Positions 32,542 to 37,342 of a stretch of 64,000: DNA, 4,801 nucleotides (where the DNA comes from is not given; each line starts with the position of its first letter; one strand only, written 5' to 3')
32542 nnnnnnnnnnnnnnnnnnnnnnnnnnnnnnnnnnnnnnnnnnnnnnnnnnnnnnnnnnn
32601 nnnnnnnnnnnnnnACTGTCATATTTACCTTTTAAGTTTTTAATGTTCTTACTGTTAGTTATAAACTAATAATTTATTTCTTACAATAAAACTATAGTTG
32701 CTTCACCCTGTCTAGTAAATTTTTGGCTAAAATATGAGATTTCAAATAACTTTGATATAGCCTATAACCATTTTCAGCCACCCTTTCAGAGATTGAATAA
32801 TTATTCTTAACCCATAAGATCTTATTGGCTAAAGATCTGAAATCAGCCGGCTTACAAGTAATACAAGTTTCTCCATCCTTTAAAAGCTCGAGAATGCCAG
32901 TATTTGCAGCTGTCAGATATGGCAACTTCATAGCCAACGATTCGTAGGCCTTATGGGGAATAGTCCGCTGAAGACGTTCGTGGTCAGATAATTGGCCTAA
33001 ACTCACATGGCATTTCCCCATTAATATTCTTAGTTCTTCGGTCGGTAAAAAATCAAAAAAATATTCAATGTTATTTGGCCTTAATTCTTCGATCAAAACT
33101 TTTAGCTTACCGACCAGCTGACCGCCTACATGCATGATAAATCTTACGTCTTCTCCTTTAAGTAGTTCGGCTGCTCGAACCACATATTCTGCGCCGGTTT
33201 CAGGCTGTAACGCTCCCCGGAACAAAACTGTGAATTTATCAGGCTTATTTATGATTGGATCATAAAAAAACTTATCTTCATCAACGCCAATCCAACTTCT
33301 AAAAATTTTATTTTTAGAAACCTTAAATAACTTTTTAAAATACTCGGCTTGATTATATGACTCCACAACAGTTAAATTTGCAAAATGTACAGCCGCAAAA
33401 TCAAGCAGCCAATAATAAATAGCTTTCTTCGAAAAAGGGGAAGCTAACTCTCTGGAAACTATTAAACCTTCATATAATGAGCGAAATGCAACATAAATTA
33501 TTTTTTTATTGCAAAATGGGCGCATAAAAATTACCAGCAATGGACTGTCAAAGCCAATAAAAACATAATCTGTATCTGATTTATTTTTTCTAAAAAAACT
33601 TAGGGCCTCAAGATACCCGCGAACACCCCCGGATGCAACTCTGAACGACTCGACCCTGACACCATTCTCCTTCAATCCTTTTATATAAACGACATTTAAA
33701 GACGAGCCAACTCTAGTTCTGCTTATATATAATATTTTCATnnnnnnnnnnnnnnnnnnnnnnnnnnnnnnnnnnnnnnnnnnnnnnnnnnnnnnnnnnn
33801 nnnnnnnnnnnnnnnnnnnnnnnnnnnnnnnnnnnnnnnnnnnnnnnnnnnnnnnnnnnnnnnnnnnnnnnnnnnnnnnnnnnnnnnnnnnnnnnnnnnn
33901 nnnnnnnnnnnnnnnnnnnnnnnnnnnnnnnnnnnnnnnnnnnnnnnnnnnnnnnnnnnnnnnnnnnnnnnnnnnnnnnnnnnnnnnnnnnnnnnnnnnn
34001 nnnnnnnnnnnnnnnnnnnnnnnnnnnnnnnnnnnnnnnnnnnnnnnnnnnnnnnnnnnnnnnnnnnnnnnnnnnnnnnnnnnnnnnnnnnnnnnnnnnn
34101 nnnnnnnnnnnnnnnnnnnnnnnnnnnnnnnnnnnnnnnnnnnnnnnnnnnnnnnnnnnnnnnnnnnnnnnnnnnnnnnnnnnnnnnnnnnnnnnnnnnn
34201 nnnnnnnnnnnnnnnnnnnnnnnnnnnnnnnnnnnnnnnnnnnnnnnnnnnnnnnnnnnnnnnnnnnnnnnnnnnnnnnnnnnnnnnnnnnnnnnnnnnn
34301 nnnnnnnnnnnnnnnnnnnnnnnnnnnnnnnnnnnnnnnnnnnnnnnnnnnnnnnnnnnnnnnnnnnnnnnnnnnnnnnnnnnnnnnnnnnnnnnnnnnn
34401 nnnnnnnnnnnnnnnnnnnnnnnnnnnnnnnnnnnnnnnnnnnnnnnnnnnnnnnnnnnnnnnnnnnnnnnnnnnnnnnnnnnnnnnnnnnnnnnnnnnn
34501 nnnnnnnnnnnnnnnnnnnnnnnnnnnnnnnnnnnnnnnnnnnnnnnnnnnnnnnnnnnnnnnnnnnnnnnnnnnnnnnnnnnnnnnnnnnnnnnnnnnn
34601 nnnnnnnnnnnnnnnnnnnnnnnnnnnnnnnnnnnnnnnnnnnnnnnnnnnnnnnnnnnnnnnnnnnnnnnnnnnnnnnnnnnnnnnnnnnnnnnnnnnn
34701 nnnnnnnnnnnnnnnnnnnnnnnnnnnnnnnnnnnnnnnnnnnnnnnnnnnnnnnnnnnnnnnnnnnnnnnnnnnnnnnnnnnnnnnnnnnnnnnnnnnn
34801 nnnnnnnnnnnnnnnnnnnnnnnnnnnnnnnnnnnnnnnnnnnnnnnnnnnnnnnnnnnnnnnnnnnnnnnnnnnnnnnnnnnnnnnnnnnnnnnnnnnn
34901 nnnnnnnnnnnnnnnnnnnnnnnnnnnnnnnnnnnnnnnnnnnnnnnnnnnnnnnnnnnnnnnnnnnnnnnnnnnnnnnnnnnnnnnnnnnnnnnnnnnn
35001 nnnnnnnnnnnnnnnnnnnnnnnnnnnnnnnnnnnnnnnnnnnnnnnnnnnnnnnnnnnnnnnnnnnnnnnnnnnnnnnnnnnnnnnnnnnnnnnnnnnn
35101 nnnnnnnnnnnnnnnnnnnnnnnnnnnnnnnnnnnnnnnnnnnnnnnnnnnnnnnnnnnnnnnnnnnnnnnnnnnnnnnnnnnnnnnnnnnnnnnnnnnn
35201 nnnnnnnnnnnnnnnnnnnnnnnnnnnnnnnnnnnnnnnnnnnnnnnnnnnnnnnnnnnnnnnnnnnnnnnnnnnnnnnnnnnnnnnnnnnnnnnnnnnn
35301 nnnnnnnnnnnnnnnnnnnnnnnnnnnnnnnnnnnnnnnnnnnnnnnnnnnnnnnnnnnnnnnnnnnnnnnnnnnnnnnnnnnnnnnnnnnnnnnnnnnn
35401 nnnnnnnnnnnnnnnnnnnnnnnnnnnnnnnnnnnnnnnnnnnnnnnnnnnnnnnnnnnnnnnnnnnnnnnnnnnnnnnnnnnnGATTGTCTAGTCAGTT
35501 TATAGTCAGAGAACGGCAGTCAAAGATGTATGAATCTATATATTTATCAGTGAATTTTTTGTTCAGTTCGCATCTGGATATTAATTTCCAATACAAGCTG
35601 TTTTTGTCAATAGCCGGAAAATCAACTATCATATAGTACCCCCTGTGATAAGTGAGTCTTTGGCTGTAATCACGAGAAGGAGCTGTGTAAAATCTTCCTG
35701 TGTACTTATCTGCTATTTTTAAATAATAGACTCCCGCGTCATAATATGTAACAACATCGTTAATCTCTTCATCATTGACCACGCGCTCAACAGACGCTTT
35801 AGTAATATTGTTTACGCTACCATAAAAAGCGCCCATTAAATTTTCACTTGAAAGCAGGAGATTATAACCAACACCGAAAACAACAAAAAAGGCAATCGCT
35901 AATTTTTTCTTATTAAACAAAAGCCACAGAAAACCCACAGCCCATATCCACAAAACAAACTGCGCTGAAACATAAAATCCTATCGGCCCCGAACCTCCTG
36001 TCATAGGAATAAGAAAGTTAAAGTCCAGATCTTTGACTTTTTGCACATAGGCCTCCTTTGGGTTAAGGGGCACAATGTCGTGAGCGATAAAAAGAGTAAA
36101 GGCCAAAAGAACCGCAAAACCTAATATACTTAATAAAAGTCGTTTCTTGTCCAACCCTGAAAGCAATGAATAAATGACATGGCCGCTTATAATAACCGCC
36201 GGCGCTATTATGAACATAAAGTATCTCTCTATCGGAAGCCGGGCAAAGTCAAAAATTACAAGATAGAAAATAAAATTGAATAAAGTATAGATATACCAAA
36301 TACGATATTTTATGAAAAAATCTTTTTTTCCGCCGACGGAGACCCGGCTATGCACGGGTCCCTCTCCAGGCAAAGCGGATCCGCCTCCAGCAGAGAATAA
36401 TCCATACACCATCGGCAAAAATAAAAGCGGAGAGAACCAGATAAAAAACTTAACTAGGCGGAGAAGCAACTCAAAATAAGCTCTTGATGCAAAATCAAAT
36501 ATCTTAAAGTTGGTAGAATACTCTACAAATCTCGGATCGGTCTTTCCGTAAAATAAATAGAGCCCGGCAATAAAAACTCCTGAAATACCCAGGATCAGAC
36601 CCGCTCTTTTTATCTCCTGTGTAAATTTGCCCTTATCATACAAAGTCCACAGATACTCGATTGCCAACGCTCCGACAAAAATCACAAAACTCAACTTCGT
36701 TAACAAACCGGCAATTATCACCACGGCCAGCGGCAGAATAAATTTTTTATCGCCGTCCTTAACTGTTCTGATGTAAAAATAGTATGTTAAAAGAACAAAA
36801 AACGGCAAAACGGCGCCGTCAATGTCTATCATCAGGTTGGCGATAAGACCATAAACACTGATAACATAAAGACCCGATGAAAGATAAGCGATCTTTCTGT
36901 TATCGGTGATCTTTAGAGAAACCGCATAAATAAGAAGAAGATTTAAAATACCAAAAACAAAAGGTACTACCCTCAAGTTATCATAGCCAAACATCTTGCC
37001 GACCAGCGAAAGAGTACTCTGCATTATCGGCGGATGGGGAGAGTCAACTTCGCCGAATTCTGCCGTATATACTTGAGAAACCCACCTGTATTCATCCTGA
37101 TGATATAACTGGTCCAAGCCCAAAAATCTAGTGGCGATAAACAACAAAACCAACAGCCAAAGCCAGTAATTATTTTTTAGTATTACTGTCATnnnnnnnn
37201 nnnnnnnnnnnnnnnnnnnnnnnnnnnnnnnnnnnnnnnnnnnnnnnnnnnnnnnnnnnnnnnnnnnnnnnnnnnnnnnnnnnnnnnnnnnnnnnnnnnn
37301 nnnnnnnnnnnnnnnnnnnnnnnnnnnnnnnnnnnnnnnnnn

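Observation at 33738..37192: FlmF2/NaxD/FlmK-like trio: polyprenyl-P amino-sugar made, deacetylated, then transferred by a GT-C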

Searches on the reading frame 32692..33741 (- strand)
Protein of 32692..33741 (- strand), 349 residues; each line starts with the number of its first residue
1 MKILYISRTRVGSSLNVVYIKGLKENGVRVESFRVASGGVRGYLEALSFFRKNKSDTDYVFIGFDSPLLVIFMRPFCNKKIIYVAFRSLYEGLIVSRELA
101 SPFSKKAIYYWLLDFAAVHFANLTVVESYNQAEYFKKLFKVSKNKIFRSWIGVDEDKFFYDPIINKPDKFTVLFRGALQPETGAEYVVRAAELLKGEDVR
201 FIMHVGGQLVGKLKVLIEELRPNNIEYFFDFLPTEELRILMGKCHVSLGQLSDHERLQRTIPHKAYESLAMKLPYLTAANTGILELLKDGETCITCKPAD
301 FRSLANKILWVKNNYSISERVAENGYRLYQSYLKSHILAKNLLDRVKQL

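Call 3: search_protein_families(library=pfam, proteins=[window:32692-33741:-], max_evalue=0.01)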
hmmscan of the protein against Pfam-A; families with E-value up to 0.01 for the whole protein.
window:32692-33741:- (349 aa): 3 families
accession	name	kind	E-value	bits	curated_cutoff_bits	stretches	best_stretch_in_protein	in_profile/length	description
PF00534.26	Glycos_transf_1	-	1.1e-16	61.3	26.4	1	165-327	10-171/172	Glycosyl transferases group 1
PF13692.12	Glyco_trans_1_4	-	1e-10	42.5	27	1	170-311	2-139/142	Glycosyl transferases group 1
PF13524.12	Glyco_trans_1_2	-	0.00016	22.1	25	1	229-332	32-132/144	Glycosyl transferase-like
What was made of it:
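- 32692..33741 (-): GT4 (GT-B fold) glycosyltransferase, overlapping the YdjC stop by 4 nt. A frequent but not universal partner. Pfam Glycos_transf_1 E 1.1e-16 (call 3).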

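Call 4: search_protein_families(library=ncbifam, proteins=[window:32692-33741:-], max_evalue=0.01)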
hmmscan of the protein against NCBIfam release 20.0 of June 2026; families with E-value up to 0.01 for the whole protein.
window:32692-33741:- (349 aa): 3 families
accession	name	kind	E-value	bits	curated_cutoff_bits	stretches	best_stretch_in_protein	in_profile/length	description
NF041876.1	EPS_EpsE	equivalog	8.4e-08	31.8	400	1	132-328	174-375/389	exopolysaccharide biosynthesis GT4 family glycosyltransferase EpsE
TIGR04005.1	wcaL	equivalog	1.2e-06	27.7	537.6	1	140-308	193-364/406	colanic acid biosynthesis glycosyltransferase WcaL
NF007640.0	PRK10307.1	subfamily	3.4e-05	23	276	1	166-347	226-405/411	WcaI family glycosyltransferase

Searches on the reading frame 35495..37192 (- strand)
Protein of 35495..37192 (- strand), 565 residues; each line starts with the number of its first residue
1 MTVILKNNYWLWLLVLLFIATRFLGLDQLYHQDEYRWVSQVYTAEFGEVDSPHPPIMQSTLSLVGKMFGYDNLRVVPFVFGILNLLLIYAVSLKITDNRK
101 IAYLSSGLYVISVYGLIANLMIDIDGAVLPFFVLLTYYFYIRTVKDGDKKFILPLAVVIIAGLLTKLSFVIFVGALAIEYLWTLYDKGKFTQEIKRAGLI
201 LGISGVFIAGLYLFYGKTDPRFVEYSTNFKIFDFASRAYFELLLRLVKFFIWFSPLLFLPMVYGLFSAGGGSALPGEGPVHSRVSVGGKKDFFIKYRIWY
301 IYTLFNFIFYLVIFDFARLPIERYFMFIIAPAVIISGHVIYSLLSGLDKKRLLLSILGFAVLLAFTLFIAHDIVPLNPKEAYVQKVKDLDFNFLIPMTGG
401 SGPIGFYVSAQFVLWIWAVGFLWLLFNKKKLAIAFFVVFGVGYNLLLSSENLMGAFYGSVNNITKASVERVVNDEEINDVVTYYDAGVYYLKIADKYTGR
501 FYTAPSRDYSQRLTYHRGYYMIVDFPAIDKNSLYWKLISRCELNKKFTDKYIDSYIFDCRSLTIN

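Call 3: search_protein_families(library=pfam, proteins=[window:35495-37192:-], max_evalue=0.01)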
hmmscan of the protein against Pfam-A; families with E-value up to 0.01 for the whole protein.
window:35495-37192:- (565 aa): 1 family
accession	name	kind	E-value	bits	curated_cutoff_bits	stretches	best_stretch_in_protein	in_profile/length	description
PF13231.12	PMT_2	-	1.3e-08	35.7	26.1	1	53-203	2-151/160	Dolichyl-phosphate-mannose-protein mannosyltransferase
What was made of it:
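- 35495..37192 (-): GT-C fold membrane glycosyltransferase, ArnT/PMT-like, 565 aa: the predicted transferase that moves the sugar from polyprenyl-P to the acceptor outside the membrane. Pfam PMT_2 above cutoff (call 3).
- Checked: (1) 35495-37192, 565 aa. Pfam PMT_2 E 1.3e-8, 35.7 bits against a cutoff of 26.1 (call 3).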

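Call 4: search_protein_families(library=ncbifam, proteins=[window:35495-37192:-], max_evalue=0.01)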
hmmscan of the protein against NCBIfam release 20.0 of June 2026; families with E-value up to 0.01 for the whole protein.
window:35495-37192:- (565 aa): 0 families

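Call 19: find_homologous_proteins(query=window:35495-37192:-, max_evalue=0.00001)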
Query window:35495-37192:- (565 aa): 204 proteins with E <= 0.00001 among 8000 candidates; the best 120 are listed.
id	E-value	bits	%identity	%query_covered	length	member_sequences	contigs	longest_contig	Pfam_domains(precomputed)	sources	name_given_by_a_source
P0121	0.0e+0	1254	100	100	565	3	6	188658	PF13231.13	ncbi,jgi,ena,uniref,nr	ncbi:MAG: hypothetical protein A2918_03385 [Candidatus Yanofskybacteria bacterium RIFCSPLOWO2_01_FUL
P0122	0.0e+0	1043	84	100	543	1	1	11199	-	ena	-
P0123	0.0e+0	1042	84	100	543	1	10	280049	-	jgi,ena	-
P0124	0.0e+0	1041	84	100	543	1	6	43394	-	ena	-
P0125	0.0e+0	1040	84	100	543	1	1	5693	-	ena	-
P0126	0.0e+0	1040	84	100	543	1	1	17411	-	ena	-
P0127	0.0e+0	1040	84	100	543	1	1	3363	-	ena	-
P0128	0.0e+0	1039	84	100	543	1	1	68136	-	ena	-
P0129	0.0e+0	1037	84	100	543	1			PF13231.13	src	-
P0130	0.0e+0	1021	83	99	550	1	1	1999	-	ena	-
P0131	3.2e-294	995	79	99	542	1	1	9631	PF13231.13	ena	-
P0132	1.1e-287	974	78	99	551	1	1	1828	-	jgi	-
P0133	4.6e-287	972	78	99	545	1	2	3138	-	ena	-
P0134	3.0e-285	966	77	99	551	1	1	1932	-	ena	-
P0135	3.1e-280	949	76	99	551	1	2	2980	PF13231.13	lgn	-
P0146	3.3e-254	863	68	100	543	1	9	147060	-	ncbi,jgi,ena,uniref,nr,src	ncbi:MAG: hypothetical protein A3B86_00270 [Candidatus Yanofskybacteria bacterium RIFCSPHIGHO2_02_FU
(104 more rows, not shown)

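Call 37: predict_structure(alignment_id=A2)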
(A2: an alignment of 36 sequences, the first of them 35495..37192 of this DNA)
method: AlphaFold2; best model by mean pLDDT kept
length: 565 residues; sequences in the alignment: 36
mean_pLDDT: 85.4   pTM: 0.87
mean pLDDT of the five models: 85.4, 83.6, 82.5, 82.3, 81.8
residues with pLDDT >= 90: 320; 70-90: 152; 50-70: 72; < 50: 21
segments of 3 or more residues with pLDDT < 50: 269-287
pLDDT, mean of each block of 10 residues (from residue 1): 68 96 91 84 87 80 94 94 97 96 98 92 82 97 92 94 88 91 86 75 69 61 55 60 84 95 73 41 43 90 88 69 83 96 89 97 94 74 86 82 81 96 90 96 96 94 96 96 90 94 79 92 89 90 96 96 79
secondary structure, 60 per line:
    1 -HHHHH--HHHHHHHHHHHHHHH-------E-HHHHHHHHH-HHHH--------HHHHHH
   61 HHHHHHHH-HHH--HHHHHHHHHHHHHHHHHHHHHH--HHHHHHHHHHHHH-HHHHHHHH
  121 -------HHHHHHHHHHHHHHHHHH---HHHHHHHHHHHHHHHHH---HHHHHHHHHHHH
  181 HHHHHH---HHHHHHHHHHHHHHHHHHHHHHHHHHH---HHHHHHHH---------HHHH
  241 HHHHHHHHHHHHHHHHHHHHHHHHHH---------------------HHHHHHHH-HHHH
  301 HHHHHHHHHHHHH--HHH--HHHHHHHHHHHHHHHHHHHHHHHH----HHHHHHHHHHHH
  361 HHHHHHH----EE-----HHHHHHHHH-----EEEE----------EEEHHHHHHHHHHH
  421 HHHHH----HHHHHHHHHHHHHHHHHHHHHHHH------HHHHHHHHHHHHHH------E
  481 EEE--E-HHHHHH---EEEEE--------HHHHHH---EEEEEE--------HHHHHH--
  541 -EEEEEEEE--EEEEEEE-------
elements in order: H2-6 H9-23 H33-41 H43-46 H55-68 H75-96 H99-111 H113-120 H128-145 H149-165 H169-186 H190-216 H220-227 H237-266 H288-295 H297-313 H321-344 H349-367 H379-387 E393-396 E407-409 H410-425 H430-453 H460-473 E480-483 H488-493 E497-501 H510-515 E519-524 H533-538 E542-549 E552-558
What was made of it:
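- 35495..37192 (-): AF2 model pLDDT 85.4, pTM 0.87 (call 37).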

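Call 40: fold_search(model_id=the predicted structure, library=pdb)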
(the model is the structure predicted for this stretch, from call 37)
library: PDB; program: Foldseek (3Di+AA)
matches with E <= 10: 193; with E <= 0.001: 14
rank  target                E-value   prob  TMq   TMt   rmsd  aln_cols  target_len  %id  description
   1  5ezm                  4.3e-08  1.00  0.54  0.56   8.5       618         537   13  Crystal Structure of ArnT from Cupriavidus metallidurans in the apo state (released 2016-02-17)
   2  5f15                  1.1e-07  1.00  0.53  0.55   8.7       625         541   12  Crystal Structure of ArnT from Cupriavidus metallidurans bound to Undecaprenyl phosphate (released 2016-02-17)
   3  9n9j_I                8.9e-06  1.00  0.43  0.36  14.6       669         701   12  Structure of a GRP94 folding intermediate engaged with a CCDC134- and FKBP11-bound secretory translocon (released 2025-11-19)
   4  8b6l_I                1.0e-05  1.00  0.42  0.36  20.6       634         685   12  Subtomogram average of the human Sec61-TRAP-OSTA-translocon (released 2022-12-07)
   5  6s7o_A                4.2e-05  1.00  0.42  0.37  14.0       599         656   13  Cryo-EM structure of human oligosaccharyltransferase complex OST-A (released 2019-12-18)
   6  8age_A                8.2e-05  1.00  0.43  0.39  12.4       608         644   11  Structure of yeast oligosaccharylransferase complex with acceptor peptide bound (released 2022-12-07)
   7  6ftg_5                1.8e-04  1.00  0.42  0.38  16.1       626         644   13  Subtomogram average of OST-containing ribosome-translocon complexes from canine rough microsomal membranes (released 2018-03-21)
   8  6s7t_A                1.8e-04  1.00  0.38  0.32  17.7       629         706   10  Cryo-EM structure of human oligosaccharyltransferase complex OST-B (released 2019-12-18)
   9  7oci_F                2.4e-04  1.00  0.41  0.37  15.2       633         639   13  Cryo-EM structure of yeast Ost6p containing oligosaccharyltransferase complex (released 2022-02-16)
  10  8agc_A                3.1e-04  1.00  0.42  0.35  14.0       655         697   12  Structure of yeast oligosaccharylransferase complex with lipid-linked oligosaccharide and non-acceptor peptide bound (released 2022-12-07)
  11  8pn9_A                3.2e-04  1.00  0.44  0.39  13.6       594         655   12  Structure of human oligosaccharyltransferase OST-A complex bound to NGI-1 (released 2024-05-08)
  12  9i5k_A                3.5e-04  1.00  0.41  0.46   9.5       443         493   15  Structure of the Chaetomium thermophilum Pmt4 homodimer (C2 symmetry) (released 2025-12-24)
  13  5ogl_A                5.0e-04  1.00  0.42  0.34  12.3       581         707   10  Structure of bacterial oligosaccharyltransferase PglB in complex with an acceptor peptide and an lipid-linked oligosac (released 2017-10-25)
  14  6gxc_A                5.9e-04  1.00  0.41  0.34  12.3       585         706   10  Bacterial oligosaccharyltransferase PglB in complex with an inhibitory peptide and a reactive lipid-linked oligosaccha (released 2018-11-14)
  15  3rce_A                1.1e-03  1.00  0.41  0.35  13.1       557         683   10  Bacterial oligosaccharyltransferase PglB (released 2011-06-15)
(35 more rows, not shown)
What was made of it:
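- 35495..37192 (-): Best PDB fold match is ArnT 5ezm/5f15, E 4e-8, TMq 0.54 (call 40).
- On GT-C fold, ArnT/PMT branch (Pfam PMT_2): The best PDB fold match is ArnT (call 40).
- On ArnT (GT83) proper: Identity in the fold alignment is 13% (call 40).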

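Call 41: search_solved_structures(query=A2, max_evalue=10, show_alignments=4)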
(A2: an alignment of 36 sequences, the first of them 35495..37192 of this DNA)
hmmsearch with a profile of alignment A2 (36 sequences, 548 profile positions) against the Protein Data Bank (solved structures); distinct sequences matched with E-value up to 10: 0.
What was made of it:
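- The GT-C resembles ArnT only in fold (13% identity; no PDB sequence hit, call 41).
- Tried and rejected: A profile search of PDB sequences with the GT-C family found nothing at E up to 10 (call 41).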

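Call 63: find_encoding_contigs(protein=P0146, flank=10000, max_places=2)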
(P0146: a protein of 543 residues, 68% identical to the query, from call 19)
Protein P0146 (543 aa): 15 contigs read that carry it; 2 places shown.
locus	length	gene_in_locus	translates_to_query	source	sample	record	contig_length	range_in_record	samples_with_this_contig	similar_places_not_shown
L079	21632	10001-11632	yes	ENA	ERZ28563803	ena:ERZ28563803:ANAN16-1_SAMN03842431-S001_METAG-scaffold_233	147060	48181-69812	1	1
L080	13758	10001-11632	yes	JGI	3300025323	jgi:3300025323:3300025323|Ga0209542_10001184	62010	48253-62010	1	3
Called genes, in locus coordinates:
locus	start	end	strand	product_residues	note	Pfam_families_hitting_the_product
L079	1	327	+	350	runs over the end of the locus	PF00534:Glycos_transf_1, PF13692:Glyco_trans_1_4, PF13524:Glyco_trans_1_2 (weak)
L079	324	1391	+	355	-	PF00534:Glycos_transf_1, PF13692:Glyco_trans_1_4, PF13524:Glyco_trans_1_2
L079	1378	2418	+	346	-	PF01073:3Beta_HSD, PF01370:Epimerase, PF02719:Polysacc_synt_2, PF04321:RmlD_sub_bind, PF16363:GDP_Man_Dehyd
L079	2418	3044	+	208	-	PF13489:Methyltransf_23, PF07021:MetW, PF05175:MTS (weak), PF13847:Methyltransf_31, PF08241:Methyltransf_11, PF08242:Methyltransf_12, PF13649:Methyltransf_25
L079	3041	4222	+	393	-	PF00534:Glycos_transf_1, PF13692:Glyco_trans_1_4, PF13524:Glyco_trans_1_2 (weak)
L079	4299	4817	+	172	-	PF01370:Epimerase, PF07993:NAD_binding_4 (faint)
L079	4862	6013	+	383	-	PF00534:Glycos_transf_1, PF13692:Glyco_trans_1_4, PF13524:Glyco_trans_1_2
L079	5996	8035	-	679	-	PF00070:Pyr_redox (faint), PF07992:Pyr_redox_2 (faint), PF13450:NAD_binding_8 (faint), PF01266:DAO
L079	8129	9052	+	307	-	-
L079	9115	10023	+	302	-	PF01073:3Beta_HSD, PF01370:Epimerase, PF02719:Polysacc_synt_2, PF04321:RmlD_sub_bind, PF13460:NAD_binding_10 (faint), PF16363:GDP_Man_Dehyd, PF07993:NAD_binding_4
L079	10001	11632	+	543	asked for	-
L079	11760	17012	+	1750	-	-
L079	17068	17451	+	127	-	PF02452:PemK_toxin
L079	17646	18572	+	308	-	PF13354:Beta-lactamase2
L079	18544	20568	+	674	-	PF00515:TPR_1 (weak), PF07719:TPR_2 (faint)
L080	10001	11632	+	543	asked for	-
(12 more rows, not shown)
